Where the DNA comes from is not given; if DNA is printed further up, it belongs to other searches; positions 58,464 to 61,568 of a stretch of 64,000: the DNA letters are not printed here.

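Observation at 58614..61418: Single 934-aa ORF fusing a PSMA-like M28 peptidase to a metallo-beta-lactamase-fold hydrolase domain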

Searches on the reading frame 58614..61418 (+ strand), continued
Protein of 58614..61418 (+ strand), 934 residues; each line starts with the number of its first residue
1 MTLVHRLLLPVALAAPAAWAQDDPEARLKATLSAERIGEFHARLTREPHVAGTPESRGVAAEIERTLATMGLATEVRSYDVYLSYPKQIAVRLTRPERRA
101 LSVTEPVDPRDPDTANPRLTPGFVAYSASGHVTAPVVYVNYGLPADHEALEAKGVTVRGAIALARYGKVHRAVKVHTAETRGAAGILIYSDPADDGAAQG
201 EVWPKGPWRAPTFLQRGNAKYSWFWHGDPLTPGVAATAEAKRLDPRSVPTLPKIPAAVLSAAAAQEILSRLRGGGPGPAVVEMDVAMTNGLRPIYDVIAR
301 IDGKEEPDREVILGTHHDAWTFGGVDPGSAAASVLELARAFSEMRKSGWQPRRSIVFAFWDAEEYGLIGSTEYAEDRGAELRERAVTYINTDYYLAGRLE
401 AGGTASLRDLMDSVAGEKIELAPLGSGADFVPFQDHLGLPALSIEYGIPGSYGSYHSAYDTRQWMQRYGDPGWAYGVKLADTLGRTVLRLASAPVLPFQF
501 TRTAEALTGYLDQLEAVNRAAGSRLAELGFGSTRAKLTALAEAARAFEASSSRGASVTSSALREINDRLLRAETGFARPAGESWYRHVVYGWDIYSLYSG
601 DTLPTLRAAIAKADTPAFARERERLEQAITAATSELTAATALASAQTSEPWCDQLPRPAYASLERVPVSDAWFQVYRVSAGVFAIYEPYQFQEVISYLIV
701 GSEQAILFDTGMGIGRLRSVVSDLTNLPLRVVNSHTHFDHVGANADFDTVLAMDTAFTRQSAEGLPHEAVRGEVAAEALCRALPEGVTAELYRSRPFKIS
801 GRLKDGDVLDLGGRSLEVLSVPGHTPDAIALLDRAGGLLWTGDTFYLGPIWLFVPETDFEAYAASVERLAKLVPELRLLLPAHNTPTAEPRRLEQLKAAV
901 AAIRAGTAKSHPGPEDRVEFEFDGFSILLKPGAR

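Call 6: find_homologous_proteins(query=window:58614-61415:+, max_evalue=1e-10)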
Query window:58614-61415:+ (934 aa): 4277 proteins with E <= 1e-10 among 8000 candidates; the best 120 are listed.
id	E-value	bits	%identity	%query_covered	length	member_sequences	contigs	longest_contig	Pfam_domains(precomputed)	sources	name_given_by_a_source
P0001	0.0e+0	1772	85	99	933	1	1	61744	PF01546.34,PF04253.21,PF02225.28,PF04389.23,PF00753.34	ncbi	-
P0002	0.0e+0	1763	85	99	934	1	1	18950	PF04253.21,PF02225.28,PF04389.23,PF00753.34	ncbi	-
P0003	0.0e+0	1695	81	98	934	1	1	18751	PF01546.34,PF04253.21,PF02225.28,PF04389.23,PF00753.34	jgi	-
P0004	0.0e+0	1354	69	98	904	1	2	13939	PF04253.21,PF02225.28,PF04389.23,PF00753.34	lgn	-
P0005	0.0e+0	1173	68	85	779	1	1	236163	PF04253.21,PF02225.28,PF04389.23,PF00753.34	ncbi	-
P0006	1.9e-233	795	57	68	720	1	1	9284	PF04253.21,PF02225.28,PF04389.23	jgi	jgi:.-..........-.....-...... acidic dipeptidase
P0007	1.1e-229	783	58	65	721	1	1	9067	PF04253.21,PF02225.28,PF04389.23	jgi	jgi:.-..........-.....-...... acidic dipeptidase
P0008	3.8e-225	768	60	64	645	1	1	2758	PF04253.21,PF02225.28,PF04389.23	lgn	-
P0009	5.7e-225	767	58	62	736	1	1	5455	PF04253.21,PF02225.28,PF04389.23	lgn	-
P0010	3.4e-224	765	56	65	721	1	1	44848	PF04253.21,PF02225.28,PF04389.23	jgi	jgi:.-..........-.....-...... acidic dipeptidase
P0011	7.9e-223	760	57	65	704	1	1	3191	PF04253.21,PF02225.28,PF04389.23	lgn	-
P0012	7.2e-222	757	59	66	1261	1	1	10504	PF02129.25,PF04253.21,PF02225.28,PF04389.23,PF08530.17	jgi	-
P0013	7.5e-222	757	57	65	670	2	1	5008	PF04253.21,PF02225.28,PF04389.23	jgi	-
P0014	9.7e-221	753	55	67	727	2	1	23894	PF04253.21,PF02225.28,PF04389.23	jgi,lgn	-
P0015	5.3e-220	751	55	66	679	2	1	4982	PF04253.21,PF02225.28,PF04389.23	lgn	-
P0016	7.6e-219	747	55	68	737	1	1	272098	PF04253.21,PF02225.28,PF04389.23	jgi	jgi:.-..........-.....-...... acidic dipeptidase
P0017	9.2e-216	737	55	66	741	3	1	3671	PF01546.34,PF04253.21,PF02225.28,PF04389.23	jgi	jgi:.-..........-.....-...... acidic dipeptidase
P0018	2.3e-212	726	54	68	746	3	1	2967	PF01546.34,PF04253.21,PF02225.28,PF04389.23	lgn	-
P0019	1.7e-211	723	55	66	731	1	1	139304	PF04253.21,PF02225.28,PF04389.23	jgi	jgi:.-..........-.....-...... acidic dipeptidase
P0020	2.2e-211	722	55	67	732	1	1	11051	PF04253.21,PF02225.28,PF04389.23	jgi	jgi:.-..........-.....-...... acidic dipeptidase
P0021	1.4e-210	720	56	67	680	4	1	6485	PF04253.21,PF02225.28,PF04389.23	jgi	jgi:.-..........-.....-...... acidic dipeptidase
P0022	9.3e-209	714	52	68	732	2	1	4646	PF04253.21,PF02225.28,PF04389.23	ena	-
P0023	1.1e-208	714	57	66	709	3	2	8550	PF02225.28,PF04389.23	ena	-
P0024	1.9e-208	713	57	68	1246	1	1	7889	PF02129.25,PF04253.21,PF02225.28,PF04389.23,PF08530.17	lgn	-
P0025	1.8e-207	709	56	64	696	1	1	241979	PF04253.21,PF02225.28,PF04389.23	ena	-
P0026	1.3e-206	707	57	66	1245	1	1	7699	PF02129.25,PF04253.21,PF04389.23,PF08530.17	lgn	-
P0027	2.7e-204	699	52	67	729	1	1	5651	PF04253.21,PF02225.28,PF04389.23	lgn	-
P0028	5.5e-204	698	55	66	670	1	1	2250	PF04253.21,PF02225.28,PF04389.23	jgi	jgi:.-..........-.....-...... acidic dipeptidase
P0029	6.0e-204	698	57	63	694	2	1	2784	PF02225.28,PF04389.23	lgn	-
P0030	4.4e-203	695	51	66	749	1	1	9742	PF04253.21,PF02225.28,PF04389.23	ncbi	-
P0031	1.1e-202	694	52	68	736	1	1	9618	PF04253.21,PF02225.28,PF04389.23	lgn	-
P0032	1.9e-202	693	55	66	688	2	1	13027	PF04253.21,PF02225.28,PF04389.23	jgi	jgi:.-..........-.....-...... acidic dipeptidase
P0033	1.8e-200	686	56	66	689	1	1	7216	PF02225.28,PF04389.23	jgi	jgi:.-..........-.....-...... acidic dipeptidase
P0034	6.1e-200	685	53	66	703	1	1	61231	PF04253.21,PF02225.28,PF04389.23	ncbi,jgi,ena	-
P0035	7.6e-200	684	55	66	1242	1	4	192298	PF02129.25,PF04253.21,PF02225.28,PF04389.23,PF08530.17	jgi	jgi:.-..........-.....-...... acidic dipeptidase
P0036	9.1e-200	684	56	66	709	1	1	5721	PF02225.28,PF04389.23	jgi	jgi:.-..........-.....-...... acidic dipeptidase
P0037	2.8e-199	682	56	64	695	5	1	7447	PF04253.21,PF02225.28,PF04389.23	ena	-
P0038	1.7e-198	680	54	66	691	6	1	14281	PF04253.21,PF02225.28,PF04389.23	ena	-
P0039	3.1e-198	679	53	64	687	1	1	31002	PF04253.21,PF02225.28,PF04389.23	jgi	jgi:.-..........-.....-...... acidic dipeptidase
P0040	2.1e-197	676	53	66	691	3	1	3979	PF02225.28,PF04389.23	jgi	jgi:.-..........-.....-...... acidic dipeptidase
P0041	9.8e-197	674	50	66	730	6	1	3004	PF04253.21,PF02225.28,PF04389.23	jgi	jgi:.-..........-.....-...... acidic dipeptidase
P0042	9.1e-196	671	54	63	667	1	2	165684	PF04253.21,PF02225.28,PF04389.23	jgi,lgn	jgi:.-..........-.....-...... acidic dipeptidase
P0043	2.0e-194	666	52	67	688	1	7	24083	PF04253.21,PF02225.28,PF04389.23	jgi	jgi:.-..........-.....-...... acidic dipeptidase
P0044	2.1e-194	666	50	67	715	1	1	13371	PF04253.21,PF02225.28,PF04389.23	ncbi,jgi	jgi:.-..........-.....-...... acidic dipeptidase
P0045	3.4e-194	666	52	67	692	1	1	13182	PF04253.21,PF02225.28,PF04389.23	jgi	jgi:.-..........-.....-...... acidic dipeptidase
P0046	6.6e-194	665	50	65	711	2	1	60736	PF04253.21,PF02225.28,PF04389.23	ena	-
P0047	9.8e-194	664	51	65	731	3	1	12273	PF04253.21,PF02225.28,PF04389.23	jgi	-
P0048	1.2e-193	664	51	67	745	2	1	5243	PF04253.21,PF02225.28,PF04389.23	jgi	jgi:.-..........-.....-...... acidic dipeptidase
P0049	2.9e-193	663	52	65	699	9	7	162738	PF04253.21,PF02225.28,PF04389.23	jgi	jgi:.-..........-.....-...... acidic dipeptidase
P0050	4.7e-193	662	51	66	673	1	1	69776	PF04253.21,PF02225.28,PF04389.23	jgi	jgi:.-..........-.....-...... acidic dipeptidase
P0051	4.7e-193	662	52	65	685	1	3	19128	PF04253.21,PF02225.28,PF04389.23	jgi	jgi:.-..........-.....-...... acidic dipeptidase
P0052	5.1e-193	662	51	67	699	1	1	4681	PF04253.21,PF02225.28,PF04389.23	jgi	jgi:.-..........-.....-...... acidic dipeptidase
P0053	5.4e-193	662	51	66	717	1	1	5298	PF04253.21,PF02225.28,PF04389.23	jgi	-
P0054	1.5e-192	660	51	66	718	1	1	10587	PF04253.21,PF02225.28,PF04389.23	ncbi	-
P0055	1.7e-192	660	54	66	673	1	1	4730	PF02225.28,PF04389.23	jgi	jgi:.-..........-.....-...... acidic dipeptidase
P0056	2.4e-192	659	50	67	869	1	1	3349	PF04253.21,PF02225.28,PF04389.23,PF08530.17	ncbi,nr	ncbi:MAG: CocE/NonD family hydrolase, partial [Acidobacteriota bacterium]|nr:CocE/NonD family hydrol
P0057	2.8e-192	659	52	67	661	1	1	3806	PF04253.21,PF02225.28,PF04389.23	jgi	jgi:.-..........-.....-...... acidic dipeptidase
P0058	2.9e-192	659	54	62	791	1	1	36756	PF04253.21,PF02225.28,PF04389.23,PF13474.13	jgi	jgi:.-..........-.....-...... acidic dipeptidase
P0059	3.3e-192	659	50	65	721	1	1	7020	PF04253.21,PF02225.28,PF04389.23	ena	-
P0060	6.9e-192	658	49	66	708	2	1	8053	PF04253.21,PF02225.28,PF04389.23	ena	-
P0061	8.3e-192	658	52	65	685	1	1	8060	PF04253.21,PF02225.28,PF04389.23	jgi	jgi:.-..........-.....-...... acidic dipeptidase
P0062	1.1e-191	657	52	68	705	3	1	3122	PF04253.21,PF02225.28,PF04389.23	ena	-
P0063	2.2e-191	656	49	66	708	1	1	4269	PF04253.21,PF02225.28,PF04389.23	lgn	-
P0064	2.8e-191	656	49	66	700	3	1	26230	PF04253.21,PF02225.28,PF04389.23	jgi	-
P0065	3.9e-191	655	50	65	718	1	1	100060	PF04253.21,PF02225.28,PF04389.23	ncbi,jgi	jgi:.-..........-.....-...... acidic dipeptidase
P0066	5.0e-191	655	49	67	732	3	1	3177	PF04253.21,PF02225.28,PF04389.23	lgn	-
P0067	1.3e-190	654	50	65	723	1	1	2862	PF04253.21,PF02225.28,PF04389.23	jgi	jgi:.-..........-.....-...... acidic dipeptidase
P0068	2.0e-190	653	50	66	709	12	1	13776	PF04253.21,PF02225.28,PF04389.23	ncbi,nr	ncbi:MAG TPA: M28 family peptidase [Bryobacteraceae bacterium]|nr:M28 family peptidase [Bryobacterac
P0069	2.0e-190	653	49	66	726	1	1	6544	PF04253.21,PF02225.28,PF04389.23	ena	-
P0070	2.0e-190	653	49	66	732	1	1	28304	PF04253.21,PF02225.28,PF04389.23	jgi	jgi:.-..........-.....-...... acidic dipeptidase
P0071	2.1e-190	653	49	66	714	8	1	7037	PF04253.21,PF02225.28,PF04389.23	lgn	-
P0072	2.2e-190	653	50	66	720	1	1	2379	PF04253.21,PF02225.28,PF04389.23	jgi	jgi:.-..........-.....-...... acidic dipeptidase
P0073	2.3e-190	653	50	66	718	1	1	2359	PF04253.21,PF02225.28,PF04389.23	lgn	-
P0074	5.8e-190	652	52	65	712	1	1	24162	PF04253.21,PF02225.28,PF04389.23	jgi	jgi:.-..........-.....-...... acidic dipeptidase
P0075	7.0e-190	651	53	65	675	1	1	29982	PF04253.21,PF02225.28,PF04389.23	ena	-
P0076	7.9e-190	651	49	66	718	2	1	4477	PF04253.21,PF02225.28,PF04389.23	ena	-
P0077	1.1e-189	651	50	63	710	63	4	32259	PF04253.21,PF02225.28,PF04389.23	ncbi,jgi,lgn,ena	jgi:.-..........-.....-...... acidic dipeptidase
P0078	1.6e-189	650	49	68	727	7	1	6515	PF04253.21,PF02225.28,PF04389.23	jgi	jgi:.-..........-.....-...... acidic dipeptidase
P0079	1.6e-189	650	51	66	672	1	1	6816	PF04253.21,PF02225.28,PF04389.23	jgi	jgi:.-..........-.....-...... acidic dipeptidase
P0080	1.7e-189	650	51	66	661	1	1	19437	PF04253.21,PF02225.28,PF04389.23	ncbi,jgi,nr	ncbi:MAG TPA: M28 family peptidase [Vicinamibacterales bacterium]|jgi:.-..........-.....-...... acid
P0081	1.9e-189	650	51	65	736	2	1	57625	PF04253.21,PF02225.28,PF04389.23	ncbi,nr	ncbi:MAG TPA: M28 family peptidase [Vicinamibacterales bacterium]|nr:M28 family peptidase [Vicinamib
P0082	2.2e-189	650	50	66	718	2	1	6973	PF04253.21,PF02225.28,PF04389.23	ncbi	-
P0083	2.3e-189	650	49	66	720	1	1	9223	PF04253.21,PF02225.28,PF04389.23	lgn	-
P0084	2.5e-189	649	51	67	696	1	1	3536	PF04253.21,PF02225.28,PF04389.23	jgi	-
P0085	3.3e-189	649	49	67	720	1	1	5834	PF04253.21,PF02225.28,PF04389.23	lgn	-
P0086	3.3e-189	649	48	67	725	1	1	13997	PF04253.21,PF02225.28,PF04389.23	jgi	-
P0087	3.5e-189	649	49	65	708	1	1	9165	PF04253.21,PF02225.28,PF04389.23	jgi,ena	-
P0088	3.8e-189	649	50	67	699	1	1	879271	PF04253.21,PF02225.28,PF04389.23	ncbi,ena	-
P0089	3.9e-189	649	48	67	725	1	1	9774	PF04253.21,PF02225.28,PF04389.23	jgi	-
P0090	4.2e-189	649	49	66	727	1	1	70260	PF04253.21,PF02225.28,PF04389.23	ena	-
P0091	5.6e-189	648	51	66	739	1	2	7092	PF04253.21,PF02225.28,PF04389.23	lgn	-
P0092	6.3e-189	648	49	66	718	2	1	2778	PF04253.21,PF02225.28,PF04389.23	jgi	jgi:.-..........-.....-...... acidic dipeptidase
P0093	6.5e-189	648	53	66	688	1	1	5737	PF02225.28,PF04389.23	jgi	jgi:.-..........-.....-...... acidic dipeptidase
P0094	6.9e-189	648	52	66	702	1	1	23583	PF04253.21,PF02225.28,PF04389.23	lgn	-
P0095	6.9e-189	648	52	64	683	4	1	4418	PF04253.21,PF02225.28,PF04389.23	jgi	jgi:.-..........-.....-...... acidic dipeptidase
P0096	9.5e-189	648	50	68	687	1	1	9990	PF04253.21,PF02225.28,PF04389.23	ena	-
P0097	1.2e-188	647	49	66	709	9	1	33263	PF04253.21,PF02225.28,PF04389.23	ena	-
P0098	1.3e-188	647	49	65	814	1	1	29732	PF04253.21,PF02225.28,PF04389.23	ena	-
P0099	1.4e-188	647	52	66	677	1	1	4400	PF04253.21,PF02225.28,PF04389.23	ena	-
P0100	2.5e-188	646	49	65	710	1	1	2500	PF04253.21,PF02225.28,PF04389.23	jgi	jgi:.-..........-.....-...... acidic dipeptidase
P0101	2.7e-188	646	50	66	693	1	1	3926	PF04253.21,PF02225.28,PF04389.23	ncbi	-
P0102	2.7e-188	646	50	65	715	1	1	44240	PF04253.21,PF02225.28,PF04389.23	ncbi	-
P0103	3.2e-188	646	49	67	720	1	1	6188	PF04253.21,PF02225.28,PF04389.23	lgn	-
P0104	3.3e-188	646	48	66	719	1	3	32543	PF04253.21,PF02225.28,PF04389.23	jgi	jgi:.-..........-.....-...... acidic dipeptidase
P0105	3.8e-188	646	49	66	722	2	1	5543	PF04253.21,PF02225.28,PF04389.23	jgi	jgi:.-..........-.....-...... acidic dipeptidase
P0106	4.3e-188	645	49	65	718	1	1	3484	PF04253.21,PF02225.28,PF04389.23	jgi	jgi:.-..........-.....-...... acidic dipeptidase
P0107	4.3e-188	645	49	66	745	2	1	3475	PF04253.21,PF02225.28,PF04389.23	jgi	-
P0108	4.6e-188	645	49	66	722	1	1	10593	PF04253.21,PF02225.28,PF04389.23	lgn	-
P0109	5.7e-188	645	48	67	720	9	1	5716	PF04253.21,PF02225.28,PF04389.23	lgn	-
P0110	6.1e-188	645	48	66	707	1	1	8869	PF04253.21,PF02225.28,PF04389.23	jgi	jgi:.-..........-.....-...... acidic dipeptidase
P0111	7.1e-188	645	50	66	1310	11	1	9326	PF02129.25,PF04253.21,PF02225.28,PF04389.23,PF08530.17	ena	-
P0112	7.5e-188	645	48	66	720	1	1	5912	PF04253.21,PF02225.28,PF04389.23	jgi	jgi:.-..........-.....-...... acidic dipeptidase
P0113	1.0e-187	644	49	66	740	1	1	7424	PF04253.21,PF02225.28,PF04389.23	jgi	jgi:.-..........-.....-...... acidic dipeptidase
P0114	1.3e-187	644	49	65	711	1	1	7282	PF04253.21,PF02225.28,PF04389.23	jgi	jgi:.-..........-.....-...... acidic dipeptidase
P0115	1.3e-187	644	50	66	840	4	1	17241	PF04253.21,PF02225.28,PF04389.23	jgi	jgi:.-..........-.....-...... acidic dipeptidase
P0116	1.4e-187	644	48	68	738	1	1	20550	PF04253.21,PF02225.28,PF04389.23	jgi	jgi:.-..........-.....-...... acidic dipeptidase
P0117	1.7e-187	643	48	66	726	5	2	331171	PF04253.21,PF02225.28,PF04389.23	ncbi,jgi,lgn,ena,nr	ncbi:MAG TPA: M28 family peptidase [Bryobacteraceae bacterium]|nr:M28 family peptidase [Bryobacterac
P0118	1.8e-187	643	50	66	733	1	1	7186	PF04253.21,PF02225.28,PF04389.23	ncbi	ncbi:MAG: M28 family peptidase [Gemmatimonadales bacterium]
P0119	1.9e-187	643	49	65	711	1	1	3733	PF04253.21,PF02225.28,PF04389.23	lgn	-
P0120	2.1e-187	643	51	66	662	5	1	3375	PF04253.21,PF02225.28,PF04389.23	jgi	jgi:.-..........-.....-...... acidic dipeptidase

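Call 14: find_encoding_contigs(protein=P0001, flank=10000, max_places=3)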
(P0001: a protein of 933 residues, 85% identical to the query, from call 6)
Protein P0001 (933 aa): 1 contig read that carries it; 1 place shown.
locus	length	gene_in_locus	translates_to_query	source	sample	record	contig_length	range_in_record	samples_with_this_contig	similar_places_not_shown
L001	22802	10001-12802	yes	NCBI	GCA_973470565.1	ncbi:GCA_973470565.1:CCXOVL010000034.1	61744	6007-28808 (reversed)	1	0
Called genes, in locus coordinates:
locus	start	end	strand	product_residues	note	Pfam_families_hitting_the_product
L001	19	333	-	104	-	-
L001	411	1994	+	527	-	PF01642:MM_CoA_mutase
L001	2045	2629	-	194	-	PF11138:DUF2911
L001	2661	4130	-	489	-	PF02934:GatB_N, PF02637:GatB_Yqey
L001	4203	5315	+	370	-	PF16371:MetallophosN, PF00149:Metallophos, PF12850:Metallophos_2 (weak)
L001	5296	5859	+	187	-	PF05163:DinB, PF12867:DinB_2 (weak)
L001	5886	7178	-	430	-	PF01979:Amidohydro_1, PF07969:Amidohydro_3 (weak)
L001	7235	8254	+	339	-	PF00155:Aminotran_1_2, PF01212:Beta_elim_lyase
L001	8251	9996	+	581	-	PF02129:Peptidase_S15, PF08530:PepX_C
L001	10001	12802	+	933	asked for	PF02225:PA, PF04389:Peptidase_M28, PF01546:Peptidase_M20 (faint), PF04253:TFR_dimer, PF00753:Lactamase_B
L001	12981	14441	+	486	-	PF13492:GAF_3, PF01590:GAF, PF13185:GAF_2, PF00990:GGDEF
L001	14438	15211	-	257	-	PF13489:Methyltransf_23, PF13847:Methyltransf_31, PF08241:Methyltransf_11, PF08242:Methyltransf_12 (weak), PF13649:Methyltransf_25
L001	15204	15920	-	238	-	PF13489:Methyltransf_23 (weak), PF08241:Methyltransf_11, PF13649:Methyltransf_25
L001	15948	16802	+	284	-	PF00892:EamA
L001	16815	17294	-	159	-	PF00571:CBS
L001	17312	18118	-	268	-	PF00912:Transgly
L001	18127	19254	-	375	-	PF00155:Aminotran_1_2, PF00266:Aminotran_5 (weak)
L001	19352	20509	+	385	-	PF02771:Acyl-CoA_dh_N, PF02770:Acyl-CoA_dh_M, PF00441:Acyl-CoA_dh_1, PF08028:Acyl-CoA_dh_2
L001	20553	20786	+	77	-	PF22513:FitA-like_RHH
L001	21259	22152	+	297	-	PF03308:MeaB, PF13191:AAA_16 (weak), PF00009:GTP_EFTU (faint), PF02492:cobW (faint), PF03029:ATP_bind_1 (faint)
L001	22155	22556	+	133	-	PF00903:Glyoxalase, PF13468:Glyoxalase_3, PF13669:Glyoxalase_4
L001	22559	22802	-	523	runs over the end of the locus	PF13589:HATPase_c_3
